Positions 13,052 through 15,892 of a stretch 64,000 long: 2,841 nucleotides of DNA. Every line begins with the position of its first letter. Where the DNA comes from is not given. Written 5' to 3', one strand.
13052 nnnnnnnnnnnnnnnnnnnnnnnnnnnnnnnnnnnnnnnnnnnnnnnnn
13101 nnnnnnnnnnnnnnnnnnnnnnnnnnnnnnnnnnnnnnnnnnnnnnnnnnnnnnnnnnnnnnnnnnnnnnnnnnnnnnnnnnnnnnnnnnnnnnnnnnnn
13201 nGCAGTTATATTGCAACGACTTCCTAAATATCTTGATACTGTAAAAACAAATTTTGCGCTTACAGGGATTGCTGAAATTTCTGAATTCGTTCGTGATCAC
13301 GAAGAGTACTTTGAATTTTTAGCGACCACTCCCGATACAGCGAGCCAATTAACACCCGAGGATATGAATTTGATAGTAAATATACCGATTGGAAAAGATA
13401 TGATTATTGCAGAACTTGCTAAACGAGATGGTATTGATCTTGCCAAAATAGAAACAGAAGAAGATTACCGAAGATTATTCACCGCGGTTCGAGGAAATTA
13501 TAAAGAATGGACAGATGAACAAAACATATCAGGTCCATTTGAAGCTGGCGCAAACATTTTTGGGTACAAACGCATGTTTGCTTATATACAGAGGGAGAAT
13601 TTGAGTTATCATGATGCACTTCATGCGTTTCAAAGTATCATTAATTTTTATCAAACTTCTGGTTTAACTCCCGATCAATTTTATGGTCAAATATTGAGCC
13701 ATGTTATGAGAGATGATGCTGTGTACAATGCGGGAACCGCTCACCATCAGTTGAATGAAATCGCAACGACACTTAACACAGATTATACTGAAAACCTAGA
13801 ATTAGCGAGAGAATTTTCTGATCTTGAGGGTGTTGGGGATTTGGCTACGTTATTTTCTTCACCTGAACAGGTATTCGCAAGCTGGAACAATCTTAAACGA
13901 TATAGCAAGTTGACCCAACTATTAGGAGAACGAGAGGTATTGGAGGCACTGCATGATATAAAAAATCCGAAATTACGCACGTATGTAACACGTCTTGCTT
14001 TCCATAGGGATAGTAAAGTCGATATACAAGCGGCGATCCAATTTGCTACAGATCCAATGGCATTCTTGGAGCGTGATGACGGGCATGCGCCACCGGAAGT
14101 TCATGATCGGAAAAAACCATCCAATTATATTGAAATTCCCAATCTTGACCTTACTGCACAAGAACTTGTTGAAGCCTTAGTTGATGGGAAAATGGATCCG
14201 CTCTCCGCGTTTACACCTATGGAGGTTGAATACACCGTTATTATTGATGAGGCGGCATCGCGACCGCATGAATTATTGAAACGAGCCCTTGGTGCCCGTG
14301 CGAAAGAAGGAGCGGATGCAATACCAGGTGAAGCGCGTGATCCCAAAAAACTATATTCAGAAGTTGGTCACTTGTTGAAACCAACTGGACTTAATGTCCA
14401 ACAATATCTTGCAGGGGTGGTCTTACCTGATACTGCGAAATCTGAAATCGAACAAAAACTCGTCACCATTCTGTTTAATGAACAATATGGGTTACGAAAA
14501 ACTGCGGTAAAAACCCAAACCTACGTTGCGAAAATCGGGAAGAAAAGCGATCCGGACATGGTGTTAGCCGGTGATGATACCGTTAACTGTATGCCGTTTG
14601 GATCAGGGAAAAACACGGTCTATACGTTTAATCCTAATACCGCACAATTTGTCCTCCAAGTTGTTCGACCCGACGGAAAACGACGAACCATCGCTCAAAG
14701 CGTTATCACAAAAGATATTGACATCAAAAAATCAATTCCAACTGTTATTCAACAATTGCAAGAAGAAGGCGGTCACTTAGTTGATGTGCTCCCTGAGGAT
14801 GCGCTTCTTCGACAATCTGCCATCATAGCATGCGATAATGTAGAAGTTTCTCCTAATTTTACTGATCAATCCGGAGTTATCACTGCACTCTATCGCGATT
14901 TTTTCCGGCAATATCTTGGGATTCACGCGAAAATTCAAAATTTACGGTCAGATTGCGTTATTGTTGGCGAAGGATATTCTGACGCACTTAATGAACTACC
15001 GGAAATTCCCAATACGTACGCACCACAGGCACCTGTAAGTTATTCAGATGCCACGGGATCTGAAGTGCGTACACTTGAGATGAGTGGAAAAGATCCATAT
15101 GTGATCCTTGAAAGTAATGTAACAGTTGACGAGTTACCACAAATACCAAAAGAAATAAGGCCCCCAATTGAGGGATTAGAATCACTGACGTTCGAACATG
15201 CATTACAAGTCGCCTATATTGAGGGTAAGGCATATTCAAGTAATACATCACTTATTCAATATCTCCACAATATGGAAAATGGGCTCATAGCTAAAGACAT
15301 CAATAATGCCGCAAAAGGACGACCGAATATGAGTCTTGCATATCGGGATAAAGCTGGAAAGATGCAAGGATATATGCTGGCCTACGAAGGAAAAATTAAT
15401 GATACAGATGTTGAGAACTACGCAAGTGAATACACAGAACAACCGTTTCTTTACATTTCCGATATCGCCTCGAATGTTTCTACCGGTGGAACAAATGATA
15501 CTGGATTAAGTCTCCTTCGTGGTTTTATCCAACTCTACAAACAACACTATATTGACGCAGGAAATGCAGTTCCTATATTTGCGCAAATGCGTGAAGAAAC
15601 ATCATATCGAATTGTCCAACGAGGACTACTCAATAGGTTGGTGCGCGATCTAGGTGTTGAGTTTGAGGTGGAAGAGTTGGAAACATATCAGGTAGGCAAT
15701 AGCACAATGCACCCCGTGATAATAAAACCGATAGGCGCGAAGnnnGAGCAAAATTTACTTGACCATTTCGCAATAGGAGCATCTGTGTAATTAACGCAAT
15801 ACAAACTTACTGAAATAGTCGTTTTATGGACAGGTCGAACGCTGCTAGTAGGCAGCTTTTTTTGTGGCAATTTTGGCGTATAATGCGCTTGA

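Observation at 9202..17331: Cargo operon centred on a giant 1636-aa cytoplasmic protein, flanked by 521-aa and 471-aa partners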

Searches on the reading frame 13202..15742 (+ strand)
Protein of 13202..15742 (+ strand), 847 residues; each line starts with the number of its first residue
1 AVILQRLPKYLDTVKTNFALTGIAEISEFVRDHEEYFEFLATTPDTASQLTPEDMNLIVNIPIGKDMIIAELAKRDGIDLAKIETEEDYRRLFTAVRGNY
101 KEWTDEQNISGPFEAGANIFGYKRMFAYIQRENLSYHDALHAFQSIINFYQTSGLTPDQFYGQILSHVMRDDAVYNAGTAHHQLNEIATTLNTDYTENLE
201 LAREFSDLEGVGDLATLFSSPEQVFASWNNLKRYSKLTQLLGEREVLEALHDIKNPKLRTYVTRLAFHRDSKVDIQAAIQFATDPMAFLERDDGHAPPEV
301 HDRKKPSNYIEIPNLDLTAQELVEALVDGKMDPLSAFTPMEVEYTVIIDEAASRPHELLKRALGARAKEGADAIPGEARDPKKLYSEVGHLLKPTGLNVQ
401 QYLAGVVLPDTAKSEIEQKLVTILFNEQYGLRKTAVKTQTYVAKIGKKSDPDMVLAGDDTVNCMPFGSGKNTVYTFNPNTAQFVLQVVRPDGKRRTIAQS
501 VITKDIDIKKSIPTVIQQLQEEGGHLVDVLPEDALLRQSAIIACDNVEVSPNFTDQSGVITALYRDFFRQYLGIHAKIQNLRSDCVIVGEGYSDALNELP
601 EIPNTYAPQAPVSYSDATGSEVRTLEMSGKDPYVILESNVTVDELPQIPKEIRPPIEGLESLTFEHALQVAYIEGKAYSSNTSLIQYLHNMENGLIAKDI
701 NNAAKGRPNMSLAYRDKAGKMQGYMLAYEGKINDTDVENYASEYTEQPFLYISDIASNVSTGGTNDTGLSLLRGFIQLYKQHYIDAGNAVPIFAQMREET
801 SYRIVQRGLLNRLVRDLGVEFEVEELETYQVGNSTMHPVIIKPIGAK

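Call 36: search_solved_structures(query=A1, max_evalue=1, show_alignments=2)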
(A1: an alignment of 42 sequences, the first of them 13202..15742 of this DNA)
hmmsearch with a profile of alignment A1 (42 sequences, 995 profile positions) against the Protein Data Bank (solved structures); distinct sequences matched with E-value up to 1: 0.

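Call 41: find_related_loci(query=A1, collection=genome_contigs, flank=10000)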
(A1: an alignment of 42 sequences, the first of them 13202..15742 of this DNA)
Query A1 (847 aa) in genome_contigs; peptide patterns used: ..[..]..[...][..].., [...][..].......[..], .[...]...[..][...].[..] (x = any residue, [..] = any of these).
152 stretches matched a pattern; 89 encode a relative of the query (tblastn E <= 1e-3); the best 80 are kept; 78 distinct loci.
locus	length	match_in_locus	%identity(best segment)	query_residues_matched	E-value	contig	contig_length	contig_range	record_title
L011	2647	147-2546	50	35-847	0e+0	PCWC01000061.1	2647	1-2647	MAG: Parcubacteria group bacterium CG11_big_fil_rev_8_21_14_0_20_39_22 CG11_8_21_14_0.20_scaffold_34457_c, whole genome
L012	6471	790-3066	50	85-844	0e+0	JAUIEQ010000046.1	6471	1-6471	MAG: bacterium isolate 8_bin.40 NODE_10427_length_6471_cov_0.870902, whole genome shotgun sequence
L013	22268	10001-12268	49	85-844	0e+0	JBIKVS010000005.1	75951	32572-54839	MAG: Candidatus Paceibacteria bacterium isolate ME2015-08-30_3300044855_group6_bin32 Rohwer_bin1533_scaffold_40_c1, whol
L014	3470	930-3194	46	85-843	0e+0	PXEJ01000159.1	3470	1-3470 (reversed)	MAG: Cyanobacteria bacterium T3Sed10_376R1m T3-Sed10-C83292, whole genome shotgun sequence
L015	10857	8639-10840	47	103-843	0e+0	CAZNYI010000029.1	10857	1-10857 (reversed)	MAG TPA_asm: uncultured Candidatus Saccharibacteria bacterium isolate binchicken_co54_413 genome assembly, contig: NODE_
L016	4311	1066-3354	44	85-843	0e+0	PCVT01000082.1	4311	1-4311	MAG: Parcubacteria group bacterium CG11_big_fil_rev_8_21_14_0_20_41_14 CG11_8_21_14_0.20_scaffold_15924_c, whole genome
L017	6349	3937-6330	45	2-807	0e+0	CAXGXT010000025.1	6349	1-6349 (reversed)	MAG TPA_asm: uncultured bacterium isolate ERR594345_concoct_111 genome assembly, contig: ERZ11848503.11827, whole genome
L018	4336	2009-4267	46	72-844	0e+0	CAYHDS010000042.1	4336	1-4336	MAG TPA_asm: uncultured Candidatus Saccharibacteria bacterium isolate ERP119705_co10_85 genome assembly, contig: NODE_15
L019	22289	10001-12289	44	78-843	0e+0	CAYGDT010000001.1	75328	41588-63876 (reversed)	MAG TPA_asm: uncultured Candidatus Peribacteria bacterium isolate ERP113451_co3_32 genome assembly, contig: NODE_127_len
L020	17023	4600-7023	41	25-842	0e+0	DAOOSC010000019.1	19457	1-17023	MAG TPA_asm: Candidatus Magasanikbacteria bacterium isolate AMR_MDS_2529 NODE_3419_length_19457_cov_9.759973, whole geno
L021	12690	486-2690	46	103-845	0e+0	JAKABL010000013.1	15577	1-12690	MAG: bacterium isolate WH2.bin17 NODE_6681_length_15577_cov_3.073851, whole genome shotgun sequence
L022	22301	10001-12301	43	86-844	0e+0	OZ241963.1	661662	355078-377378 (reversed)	MAG: Candidatus Paceibacterota bacterium isolate a4431f2c-c61a-43fb-9f92-c5996bac4907 genome assembly, chromosome: 1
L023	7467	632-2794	45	103-843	0e+0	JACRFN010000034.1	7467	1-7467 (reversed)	MAG: Candidatus Kerfeldbacteria bacterium isolate NC_groundwater_1726_Pr3_B-0.1um_50_13 SR-2_scaffold_141_965683, whole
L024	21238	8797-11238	42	14-844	0e+0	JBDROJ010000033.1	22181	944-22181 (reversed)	MAG: bacterium isolate MEGAHIT-group-1.947 k141_12096929, whole genome shotgun sequence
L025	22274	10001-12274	43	70-842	0e+0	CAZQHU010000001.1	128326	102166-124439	MAG TPA_asm: uncultured Gammaproteobacteria bacterium isolate binchicken_co27_283 genome assembly, contig: NODE_180_leng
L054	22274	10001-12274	42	72-844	0e+0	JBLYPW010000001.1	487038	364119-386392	MAG: Candidatus Komeilibacteria bacterium isolate KTG4t2parc2 KTG4t2parc2_contig_1, whole genome shotgun sequence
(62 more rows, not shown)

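Call 52: predict_structure(alignment_id=A1)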
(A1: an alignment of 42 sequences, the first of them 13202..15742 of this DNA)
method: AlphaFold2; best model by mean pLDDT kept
length: 847 residues; sequences in the alignment: 42
mean_pLDDT: 87.6   pTM: 0.81
mean pLDDT of the five models: 87.6, 87.4, 86.3, 85.8, 85.8
residues with pLDDT >= 90: 464; 70-90: 321; 50-70: 55; < 50: 7
segments of 3 or more residues with pLDDT < 50: 1-5
pLDDT, mean of each block of 10 residues (from residue 1): 59 90 89 88 85 85 77 90 90 90 91 97 93 91 95 94 96 89 95 90 90 87 92 92 91 94 85 84 96 87 93 95 96 94 90 80 73 82 94 92 88 83 92 88 95 73 79 93 93 89 93 84 71 88 93 89 96 94 95 86 93 79 91 86 73 81 93 82 74 95 94 93 94 84 87 85 69 90 90 87 72 72 90 88 72
secondary structure, 60 per line:
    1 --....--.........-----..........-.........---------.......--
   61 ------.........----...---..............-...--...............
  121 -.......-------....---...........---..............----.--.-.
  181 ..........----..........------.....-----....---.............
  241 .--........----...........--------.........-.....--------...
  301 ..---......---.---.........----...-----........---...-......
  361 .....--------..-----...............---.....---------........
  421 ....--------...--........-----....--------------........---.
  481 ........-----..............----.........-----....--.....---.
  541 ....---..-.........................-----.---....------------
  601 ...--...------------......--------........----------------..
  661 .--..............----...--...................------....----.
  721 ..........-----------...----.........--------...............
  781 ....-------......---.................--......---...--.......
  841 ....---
elements in order (helices of 4 or more, strands of 3 or more residues): H3-6 H9-17 H23-32 H34-42 H52-58 H67-75 H86-99 H106-120 H122-128 H136-139 H143-153 H157-170 H180-190 H195-204 H211-215 H221-224 H228-241 H244-251 H256-266 H275-283 H285-289 H298-302 H306-311 H319-327 E340-347 H355-363 H381-395 H399-403 H413-424 E438-445 H451-454 H469-476 E480-488 E494-507 H512-520 H526-529 H532-535 E540-544 H551-575 E585-588 E601-603 E606-608 E621-626 E635-642 E659-661 H664-677 H687-705 E712-715 E720-730 E749-757 H766-784 E792-797 H801-817 E820-825 E829-831 E834-844

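Call 56: fold_search(model_id=the predicted structure, library=pdb)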
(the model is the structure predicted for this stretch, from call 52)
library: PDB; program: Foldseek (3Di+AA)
matches with E <= 10: 403; with E <= 0.001: 2
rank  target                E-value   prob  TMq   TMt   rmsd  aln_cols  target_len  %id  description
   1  3qb8_A                2.1e-04  1.00  0.16  0.54   5.6       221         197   14  Paramecium Chlorella Bursaria Virus1 Putative ORF A654L is a Polyamine Acetyltransferase (released 2012-01-25)
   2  4kvx_A                6.0e-04  1.00  0.15  0.62   5.7       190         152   14  Crystal structure of Naa10 (Ard1) bound to AcCoA (released 2013-07-31)
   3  9fpz_2                1.2e-03  1.00  0.14  0.56   5.8       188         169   15  Human NatA-MAP2 80S ribosome complex (released 2024-07-03)
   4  6c95_B                3.1e-03  1.00  0.13  0.55   5.6       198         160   14  The Human NatA (Naa10/Naa15) amino-terminal acetyltransferase complex bound to HYPK (released 2018-06-06)
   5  4kvm_E                3.3e-03  1.00  0.14  0.57   6.1       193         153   14  The NatA (Naa10p/Naa15p) amino-terminal acetyltransferase complex bound to a bisubstrate analog (released 2013-07-31)
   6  6zmp_A                4.3e-03  1.00  0.15  0.55   5.4       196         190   13  Crystal structure of Chaetomium thermophilum Naa20 in complex with a bisubstrate analogue (released 2020-12-23)
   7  9gj6_C                4.8e-03  1.00  0.14  0.58   4.8       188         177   15  Human 80S ribosome in complex with NatA in proximal and distal position (released 2026-02-18)
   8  5gi6                  5.1e-03  1.00  0.16  0.53   5.3       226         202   12  Crystal Structure of Drosophila melanogaster Dopamine N-Acetyltransferase Bound to CoA and Phenylethylamine (released 2017-07-05)
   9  4fd5                  5.3e-03  1.00  0.14  0.44   7.9       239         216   12  Crystal structure of arylalkylamine N-Acetyltransferase 2 from Aedes aegypti (released 2012-06-27)
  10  9gj6_A                5.5e-03  1.00  0.11  0.45   4.2       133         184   19  Human 80S ribosome in complex with NatA in proximal and distal position (released 2026-02-18)
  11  6o07_B                5.5e-03  1.00  0.14  0.50   5.6       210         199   14  Structure and mechanism of acetylation by the N-terminal dual enzyme NatA/Naa50 complex (released 2019-06-12)
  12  4hny_D                6.0e-03  1.00  0.14  0.43   7.3       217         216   13  Apo N-terminal acetyltransferase complex A (released 2014-03-26)
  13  9qqb_XB               7.2e-03  1.00  0.15  0.63   4.6       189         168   15  Quaternary complex of a translating ribosome, NAC, NMT1, and NatA (released 2025-07-16)
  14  3d3s_D                7.8e-03  1.00  0.14  0.63   5.3       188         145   10  Crystal structure of L-2,4-diaminobutyric acid acetyltransferase from Bordetella parapertussis (released 2008-07-15)
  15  4xpd_B                8.2e-03  1.00  0.15  0.55   4.7       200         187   14  Crystal structure of yeast N-terminal acetyltransferase NatE (ppGpp) in complex with a bisubstrate (released 2016-07-20)
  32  7q3a_A                1.7e-02  1.00  0.14  0.32   6.5       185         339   17  Crystal structure of MAB_4324 a tandem repeat GNAT from Mycobacterium abscessus (released 2022-05-04)
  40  7q3a_B                3.0e-02  0.90  0.13  0.29  18.5       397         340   12  Crystal structure of MAB_4324 a tandem repeat GNAT from Mycobacterium abscessus (released 2022-05-04)
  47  5kf1_A                6.3e-02  0.75  0.13  0.29  20.0       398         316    9  X-ray structure of a glucosamine N-Acetyltransferase from Clostridium acetobutylicum, apo form, pH 5 (released 2016-07-06)
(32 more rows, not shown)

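Call 61: search_protein_families(library=pfam, proteins=[L022:5345-7504:-, L022:12367-13947:+, L022:15313-16956:+, L054:7286-8467:+, L054:8460-8804:+, L054:12460-13512:+, L054:13466-14869:+, L013:6483-8420:-, L013:12321-12941:-, L013:12946-16185:-], max_evalue=0.001)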
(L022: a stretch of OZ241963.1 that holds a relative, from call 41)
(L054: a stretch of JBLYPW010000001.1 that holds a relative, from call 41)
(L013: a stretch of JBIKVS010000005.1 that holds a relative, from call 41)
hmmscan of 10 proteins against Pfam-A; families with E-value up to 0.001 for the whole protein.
L022:5345-7504:- (719 aa): 3 families
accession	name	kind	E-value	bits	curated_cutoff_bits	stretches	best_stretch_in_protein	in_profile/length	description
PF01131.25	Topoisom_bac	-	4.1e-121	405.3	35.1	1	126-521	2-409/411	DNA topoisomerase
PF01396.24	Zn_ribbon_Top1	-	2e-35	120.7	32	3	599-634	2-37/39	Topoisomerase DNA binding C4 zinc finger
PF01751.28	Toprim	-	3.7e-23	82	23.1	1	4-111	2-96/96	Toprim domain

L022:12367-13947:+ (526 aa): 11 families
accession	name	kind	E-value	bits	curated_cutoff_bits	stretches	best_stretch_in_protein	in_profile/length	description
PF00005.33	ABC_tran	-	7.6e-46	156.6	25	2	19-147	2-137/137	ABC transporter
PF13304.12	AAA_21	-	1e-16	62.3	27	1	32-62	3-45/304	AAA domain, putative AbiEii toxin, Type IV TA system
PF02463.25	SMC_N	-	2.2e-10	40.8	40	0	385-484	107-205/220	RecF/RecN/SMC N terminal domain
PF13555.12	AAA_29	-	4e-07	30.1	27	0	17-45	11-39/61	P-loop containing region of AAA domain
PF01926.29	MMR_HSR1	-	4e-06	27.3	21.9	0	30-75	1-42/113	50S ribosome-binding GTPase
PF01078.27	Mg_chelatase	-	6.2e-05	22.9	20.3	0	332-360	23-51/207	Magnesium chelatase, subunit ChlI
PF03193.22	RsgA_GTPase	-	6.5e-05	23.3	30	0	19-65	98-143/174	RsgA GTPase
PF13401.12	AAA_22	-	8.2e-05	23.4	27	0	31-76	8-56/130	AAA domain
PF00006.31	ATP-synt_ab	-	0.00011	22.4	29.5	0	20-55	6-41/213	ATP synthase alpha/beta family, nucleotide-binding domain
PF00350.29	Dynamin_N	-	0.00025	21.6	27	0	31-114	1-81/168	Dynamin family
PF13175.12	AAA_15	-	0.00028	21.1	32.1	0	19-50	15-45/374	AAA ATPase domain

L022:15313-16956:+ (547 aa): 2 families
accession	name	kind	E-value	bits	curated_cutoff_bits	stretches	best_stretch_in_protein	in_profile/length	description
PF03023.19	MurJ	-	4.3e-40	138.1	27.4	1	37-393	1-358/451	Lipid II flippase MurJ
PF13440.11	Polysacc_synt_3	-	5.3e-08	32.9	23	1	86-342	41-284/293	Polysaccharide biosynthesis protein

L054:7286-8467:+ (393 aa): 1 family
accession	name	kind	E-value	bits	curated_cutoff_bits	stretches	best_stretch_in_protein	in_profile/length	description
PF00266.25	Aminotran_5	-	1.6e-65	221.9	21.5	1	4-380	1-370/371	Aminotransferase class-V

L054:8460-8804:+ (114 aa): 0 families

L054:12460-13512:+ (350 aa): 2 families
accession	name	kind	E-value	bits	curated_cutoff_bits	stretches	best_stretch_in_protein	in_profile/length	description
PF00953.26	Glycos_transf_4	-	2.8e-34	118.9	27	1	107-270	5-158/160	Glycosyl transferase family 4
PF10555.14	MraY_sig1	-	1.5e-05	24.6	20.1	1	58-69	1-12/13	Phospho-N-acetylmuramoyl-pentapeptide-transferase signature 1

L054:13466-14869:+ (467 aa): 3 families
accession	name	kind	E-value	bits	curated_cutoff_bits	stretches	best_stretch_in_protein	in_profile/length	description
PF08245.18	Mur_ligase_M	-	1.4e-28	100.6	24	1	133-306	1-199/200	Mur ligase middle domain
PF02875.26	Mur_ligase_C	-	1.7e-11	45.5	28.4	1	329-443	1-126/127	Mur ligase, glutamate ligase domain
PF21799.2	MurD-like_N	-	3.5e-08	34.1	27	1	24-115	2-86/88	Mur ligase MurD-like, N-terminal domain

L013:6483-8420:- (645 aa): 1 family
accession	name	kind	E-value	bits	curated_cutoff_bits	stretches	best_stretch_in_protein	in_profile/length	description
PF01555.25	N6_N4_Mtase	-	2.1e-38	132.9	26.7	1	130-446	1-214/221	DNA methylase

L013:12321-12941:- (206 aa): 1 family
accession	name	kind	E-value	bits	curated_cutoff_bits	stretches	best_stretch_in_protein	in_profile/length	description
PF14335.11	DUF4391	-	9.6e-44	150.4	29.9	1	3-201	1-231/232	Domain of unknown function (DUF4391)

L013:12946-16185:- (1079 aa): 4 families
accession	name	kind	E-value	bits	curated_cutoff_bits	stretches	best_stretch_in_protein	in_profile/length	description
PF00271.37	Helicase_C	-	9.2e-15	55.3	23.5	1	689-828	2-110/110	Helicase conserved C-terminal domain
PF00176.29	SNF2-rel_dom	-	1.1e-12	48.2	24.9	1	257-431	5-185/290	SNF2-related domain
PF04851.21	ResIII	-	2.4e-08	34.5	22.5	1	250-409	4-162/164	Type III restriction enzyme, res subunit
PF00270.35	DEAD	-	0.00024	21.3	26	0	355-413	115-163/167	DEAD/DEAH box helicase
